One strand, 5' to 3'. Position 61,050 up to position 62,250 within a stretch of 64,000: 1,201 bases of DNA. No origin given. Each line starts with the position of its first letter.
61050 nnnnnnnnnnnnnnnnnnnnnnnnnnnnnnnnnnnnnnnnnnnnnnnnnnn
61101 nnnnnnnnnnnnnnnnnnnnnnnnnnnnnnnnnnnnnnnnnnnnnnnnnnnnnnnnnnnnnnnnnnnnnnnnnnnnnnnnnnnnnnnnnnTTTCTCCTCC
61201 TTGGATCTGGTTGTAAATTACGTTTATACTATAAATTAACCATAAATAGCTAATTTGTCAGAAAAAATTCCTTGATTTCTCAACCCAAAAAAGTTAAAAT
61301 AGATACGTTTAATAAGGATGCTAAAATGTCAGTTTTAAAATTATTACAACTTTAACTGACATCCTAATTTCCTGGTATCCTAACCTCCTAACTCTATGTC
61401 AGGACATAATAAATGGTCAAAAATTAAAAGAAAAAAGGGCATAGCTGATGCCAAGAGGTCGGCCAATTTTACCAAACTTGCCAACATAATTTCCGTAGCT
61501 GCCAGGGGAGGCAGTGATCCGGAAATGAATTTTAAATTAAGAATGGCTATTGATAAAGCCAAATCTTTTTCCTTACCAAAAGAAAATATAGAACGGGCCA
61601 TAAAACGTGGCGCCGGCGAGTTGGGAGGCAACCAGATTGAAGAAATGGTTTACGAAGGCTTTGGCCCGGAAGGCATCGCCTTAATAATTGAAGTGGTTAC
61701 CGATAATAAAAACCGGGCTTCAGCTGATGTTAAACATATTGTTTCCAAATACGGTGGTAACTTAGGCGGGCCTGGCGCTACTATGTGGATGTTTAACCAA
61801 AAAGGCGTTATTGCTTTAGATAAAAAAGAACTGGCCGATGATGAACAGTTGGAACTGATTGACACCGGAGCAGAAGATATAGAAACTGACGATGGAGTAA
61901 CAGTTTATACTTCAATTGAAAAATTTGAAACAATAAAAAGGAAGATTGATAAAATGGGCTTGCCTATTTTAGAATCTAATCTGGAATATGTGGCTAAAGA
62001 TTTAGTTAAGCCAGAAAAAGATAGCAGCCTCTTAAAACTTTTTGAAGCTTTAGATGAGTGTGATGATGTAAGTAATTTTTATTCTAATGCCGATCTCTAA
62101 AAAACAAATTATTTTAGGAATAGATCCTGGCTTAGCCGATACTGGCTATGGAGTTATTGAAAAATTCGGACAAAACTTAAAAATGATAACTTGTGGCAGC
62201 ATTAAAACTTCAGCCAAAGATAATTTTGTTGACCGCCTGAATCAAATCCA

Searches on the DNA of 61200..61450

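Call 80: search_rna_families(source=window, start=61200, end=61450, threshold=evalue, max_evalue=1)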
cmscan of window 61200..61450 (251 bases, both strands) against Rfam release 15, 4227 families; matches with E-value up to 1: 1.
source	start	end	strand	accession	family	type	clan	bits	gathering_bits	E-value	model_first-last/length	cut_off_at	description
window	61290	61353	+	RF00570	SNORD64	Gene; snRNA; snoRNA; CD-box;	CL00069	18.4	40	0.51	1-67/67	no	Small Nucleolar RNA SNORD64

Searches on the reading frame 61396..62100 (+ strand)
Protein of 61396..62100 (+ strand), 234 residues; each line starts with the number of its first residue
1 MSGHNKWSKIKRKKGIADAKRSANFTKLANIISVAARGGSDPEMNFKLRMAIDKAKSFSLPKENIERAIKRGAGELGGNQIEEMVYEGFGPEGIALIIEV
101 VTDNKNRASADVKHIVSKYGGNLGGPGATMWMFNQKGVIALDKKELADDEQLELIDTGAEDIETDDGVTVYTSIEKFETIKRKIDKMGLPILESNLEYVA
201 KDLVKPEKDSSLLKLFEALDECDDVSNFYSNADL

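Call 44: search_protein_families(library=pfam, proteins=[window:61396-62100:+])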
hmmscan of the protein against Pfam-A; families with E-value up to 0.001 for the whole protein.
window:61396-62100:+ (234 aa): 2 families
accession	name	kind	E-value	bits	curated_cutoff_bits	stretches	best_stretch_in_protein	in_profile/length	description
PF01709.26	Transcrip_reg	-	8.6e-46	156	27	1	82-232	2-160/160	TACO1/YebC second and third domain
PF20772.2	TACO1_YebC_N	-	7.6e-28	97.2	36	1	5-75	1-73/73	TACO1/YebC protein N-terminal domain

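Call 68: find_homologous_proteins(query=window:61396-62100:+, max_evalue=1e-60)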
Query window:61396-62100:+ (234 aa): 833 proteins with E <= 1e-60 among 8000 candidates; the best 120 are listed.
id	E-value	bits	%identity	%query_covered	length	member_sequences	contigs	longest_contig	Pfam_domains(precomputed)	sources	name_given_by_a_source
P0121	1.5e-119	416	79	100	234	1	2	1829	PF01709.27,PF20772.3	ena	-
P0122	1.8e-118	412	77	100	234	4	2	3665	PF01709.27,PF20772.3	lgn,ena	-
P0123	2.8e-118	411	76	100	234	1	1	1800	PF01709.27,PF20772.3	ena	-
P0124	6.6e-118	410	76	100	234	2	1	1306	PF01709.27,PF20772.3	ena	-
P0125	1.1e-116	406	76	100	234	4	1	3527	PF01709.27,PF20772.3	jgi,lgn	jgi:YebC/PmpR family DNA-binding regulatory protein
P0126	7.2e-116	404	77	100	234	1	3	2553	PF01709.27,PF20772.3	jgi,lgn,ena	-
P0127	2.3e-115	402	76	100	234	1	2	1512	PF01709.27,PF20772.3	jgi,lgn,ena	-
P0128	3.5e-115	401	76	100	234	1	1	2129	PF01709.27,PF20772.3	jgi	-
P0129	2.9e-110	385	71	100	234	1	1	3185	PF01709.27,PF20772.3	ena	-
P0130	3.7e-110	385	73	100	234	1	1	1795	PF01709.27,PF20772.3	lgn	-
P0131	4.3e-110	385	72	100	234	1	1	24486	PF01709.27,PF20772.3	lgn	-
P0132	3.6e-107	375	72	100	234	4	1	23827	PF01709.27,PF20772.3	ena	-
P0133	5.1e-106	371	71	100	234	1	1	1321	PF01709.27,PF20772.3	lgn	-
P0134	8.7e-106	371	70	100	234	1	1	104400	PF01709.27,PF20772.3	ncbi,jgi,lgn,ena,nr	ncbi:YebC/PmpR family DNA-binding transcriptional regulator [Patescibacteria group bacterium]|nr:Yeb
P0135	1.2e-105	370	69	100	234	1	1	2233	PF01709.27,PF20772.3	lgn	-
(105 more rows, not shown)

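Call 69: find_encoding_contigs(protein=P0121, flank=3000, max_places=2)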
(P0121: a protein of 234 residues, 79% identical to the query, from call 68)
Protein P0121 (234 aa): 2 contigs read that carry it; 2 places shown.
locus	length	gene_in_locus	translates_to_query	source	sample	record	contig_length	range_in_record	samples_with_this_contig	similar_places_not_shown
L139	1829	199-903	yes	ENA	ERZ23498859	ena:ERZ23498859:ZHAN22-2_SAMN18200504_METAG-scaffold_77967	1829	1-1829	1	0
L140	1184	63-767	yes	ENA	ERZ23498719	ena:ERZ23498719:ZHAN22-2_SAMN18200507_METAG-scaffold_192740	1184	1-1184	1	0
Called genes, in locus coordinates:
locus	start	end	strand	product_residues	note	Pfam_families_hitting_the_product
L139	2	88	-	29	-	?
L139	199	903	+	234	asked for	PF20772:TACO1_YebC_N, PF01709:Transcrip_reg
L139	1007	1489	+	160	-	PF02075:RuvC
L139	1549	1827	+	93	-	?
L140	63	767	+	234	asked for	PF20772:TACO1_YebC_N, PF01709:Transcrip_reg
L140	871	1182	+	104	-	?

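Call 70: find_encoding_contigs(protein=P0122, flank=3000, max_places=2)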
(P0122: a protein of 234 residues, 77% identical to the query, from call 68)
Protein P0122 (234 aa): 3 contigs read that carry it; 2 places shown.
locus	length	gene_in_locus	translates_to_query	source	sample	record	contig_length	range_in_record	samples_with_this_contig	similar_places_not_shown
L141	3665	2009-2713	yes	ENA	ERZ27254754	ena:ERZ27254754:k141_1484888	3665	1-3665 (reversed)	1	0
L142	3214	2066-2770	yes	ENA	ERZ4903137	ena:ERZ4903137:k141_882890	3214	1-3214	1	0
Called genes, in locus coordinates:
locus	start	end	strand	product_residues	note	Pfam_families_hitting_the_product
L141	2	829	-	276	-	?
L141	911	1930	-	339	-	PF10432:bact-PGI_C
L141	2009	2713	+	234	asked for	PF20772:TACO1_YebC_N, PF01709:Transcrip_reg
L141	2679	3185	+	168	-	PF02075:RuvC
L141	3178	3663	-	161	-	?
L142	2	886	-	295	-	?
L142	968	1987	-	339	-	PF10432:bact-PGI_C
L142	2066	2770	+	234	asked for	PF20772:TACO1_YebC_N, PF01709:Transcrip_reg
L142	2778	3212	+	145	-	?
